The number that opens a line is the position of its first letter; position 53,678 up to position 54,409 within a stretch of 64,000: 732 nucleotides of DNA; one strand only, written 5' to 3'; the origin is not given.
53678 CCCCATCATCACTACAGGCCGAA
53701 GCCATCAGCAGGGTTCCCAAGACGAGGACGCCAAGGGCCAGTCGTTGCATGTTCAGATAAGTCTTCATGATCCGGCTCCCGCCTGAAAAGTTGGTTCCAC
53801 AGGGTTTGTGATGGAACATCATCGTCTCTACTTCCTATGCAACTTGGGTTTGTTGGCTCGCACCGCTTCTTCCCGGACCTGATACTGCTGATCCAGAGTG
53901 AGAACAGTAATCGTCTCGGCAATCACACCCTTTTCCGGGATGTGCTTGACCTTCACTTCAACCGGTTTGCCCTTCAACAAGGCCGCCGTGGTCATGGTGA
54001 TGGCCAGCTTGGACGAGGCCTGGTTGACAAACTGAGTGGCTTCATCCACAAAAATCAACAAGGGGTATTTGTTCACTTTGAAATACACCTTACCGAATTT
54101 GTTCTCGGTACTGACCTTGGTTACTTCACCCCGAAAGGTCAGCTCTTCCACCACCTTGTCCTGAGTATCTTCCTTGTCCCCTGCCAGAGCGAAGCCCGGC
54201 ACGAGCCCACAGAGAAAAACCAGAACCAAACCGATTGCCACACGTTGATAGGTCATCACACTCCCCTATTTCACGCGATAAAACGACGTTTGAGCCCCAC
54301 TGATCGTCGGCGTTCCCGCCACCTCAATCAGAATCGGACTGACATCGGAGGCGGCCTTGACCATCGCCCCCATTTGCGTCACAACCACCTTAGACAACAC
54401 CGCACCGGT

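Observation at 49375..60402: Minor-pilin/PilY1 operon runs straight into a 143-aa protein, a 1,388-aa Cys-rich lipoprotein and the giant protein - a possible type IV pilus-coupled surface system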

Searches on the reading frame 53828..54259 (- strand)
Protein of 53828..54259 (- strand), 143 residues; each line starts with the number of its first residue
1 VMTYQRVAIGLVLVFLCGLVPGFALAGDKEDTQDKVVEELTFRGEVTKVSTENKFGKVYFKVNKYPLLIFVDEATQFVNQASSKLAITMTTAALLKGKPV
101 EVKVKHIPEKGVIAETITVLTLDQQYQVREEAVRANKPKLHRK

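Call 4: search_protein_families(library=pfam, proteins=[window:53828-54259:-], max_evalue=0.01)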
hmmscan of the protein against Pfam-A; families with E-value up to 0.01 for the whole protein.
window:53828-54259:- (143 aa): 0 families

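Call 10: find_encoding_contigs(protein=window:53828-54259:-, flank=10000, max_places=6)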
Protein window:53828-54259:- (143 aa): no gene with exactly this product is on record in the collection.

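Call 11: find_homologous_proteins(query=window:53828-54259:-)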
Query window:53828-54259:- (143 aa): 1 proteins with E <= 0.001 among 69 candidates.
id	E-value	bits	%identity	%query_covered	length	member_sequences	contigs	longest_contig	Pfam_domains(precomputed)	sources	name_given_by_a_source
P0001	1.0e-84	299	100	99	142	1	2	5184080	-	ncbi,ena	-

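Call 12: find_encoding_contigs(protein=P0001, flank=10000, max_places=4)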
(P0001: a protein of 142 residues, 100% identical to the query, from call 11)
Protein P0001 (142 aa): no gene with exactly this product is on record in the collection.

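Call 17: search_protein_families(library=ncbifam, proteins=[window:53828-54259:-], max_evalue=0.01)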
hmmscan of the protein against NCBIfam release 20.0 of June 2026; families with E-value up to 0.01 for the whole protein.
window:53828-54259:- (143 aa): 0 families

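Call 19: find_encoding_contigs(protein=P0004, flank=10000, max_places=4)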
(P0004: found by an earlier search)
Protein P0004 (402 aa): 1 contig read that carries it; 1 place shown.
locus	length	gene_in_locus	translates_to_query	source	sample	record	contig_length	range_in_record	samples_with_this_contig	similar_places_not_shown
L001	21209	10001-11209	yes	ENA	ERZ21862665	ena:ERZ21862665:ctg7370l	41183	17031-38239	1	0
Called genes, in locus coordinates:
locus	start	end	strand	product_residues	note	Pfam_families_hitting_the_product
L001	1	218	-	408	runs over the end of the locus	PF17785:PUA_3, PF10672:Methyltrans_SAM, PF05175:MTS (weak), PF03602:Cons_hypoth95, PF13847:Methyltransf_31 (weak)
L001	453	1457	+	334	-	-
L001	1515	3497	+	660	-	-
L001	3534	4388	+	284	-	PF03193:RsgA_GTPase (weak), PF00005:ABC_tran, PF13304:AAA_21 (faint)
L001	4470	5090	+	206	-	-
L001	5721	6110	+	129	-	PF19571:ACT_8 (weak), PF01842:ACT (faint)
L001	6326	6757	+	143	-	-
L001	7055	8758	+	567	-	PF05157:MshEN, PF00437:T2SSE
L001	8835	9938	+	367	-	PF00437:T2SSE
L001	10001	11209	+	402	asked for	PF28597:T2SSF_N, PF00482:T2SSF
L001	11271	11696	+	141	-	PF07963:N_methyl, PF16732:ComP_DUS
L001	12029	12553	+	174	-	PF07963:N_methyl, PF12019:GspH (weak)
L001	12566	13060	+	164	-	-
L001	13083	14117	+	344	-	-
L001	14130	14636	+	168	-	PF14341:PilX_N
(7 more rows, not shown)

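Call 76: predict_structure(protein=window:53828-54256:-)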
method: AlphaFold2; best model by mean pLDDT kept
length: 142 residues; sequences in the alignment: 1
mean_pLDDT: 42.3   pTM: 0.25
mean pLDDT of the five models: 42.3, 42.2, 38.3, 37.6, 37.2
residues with pLDDT >= 90: 0; 70-90: 0; 50-70: 32; < 50: 110
segments of 3 or more residues with pLDDT < 50: 24-67, 69-125
pLDDT, mean of each block of 10 residues (from residue 1): 51 54 43 35 38 41 42 35 37 37 35 38 49 54 50
secondary structure, 60 per line:
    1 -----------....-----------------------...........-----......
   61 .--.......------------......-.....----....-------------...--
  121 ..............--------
elements in order: H12-15 E39-49 E55-61 E64-70 E83-88 H90-94 E99-102 E116-118 H121-134
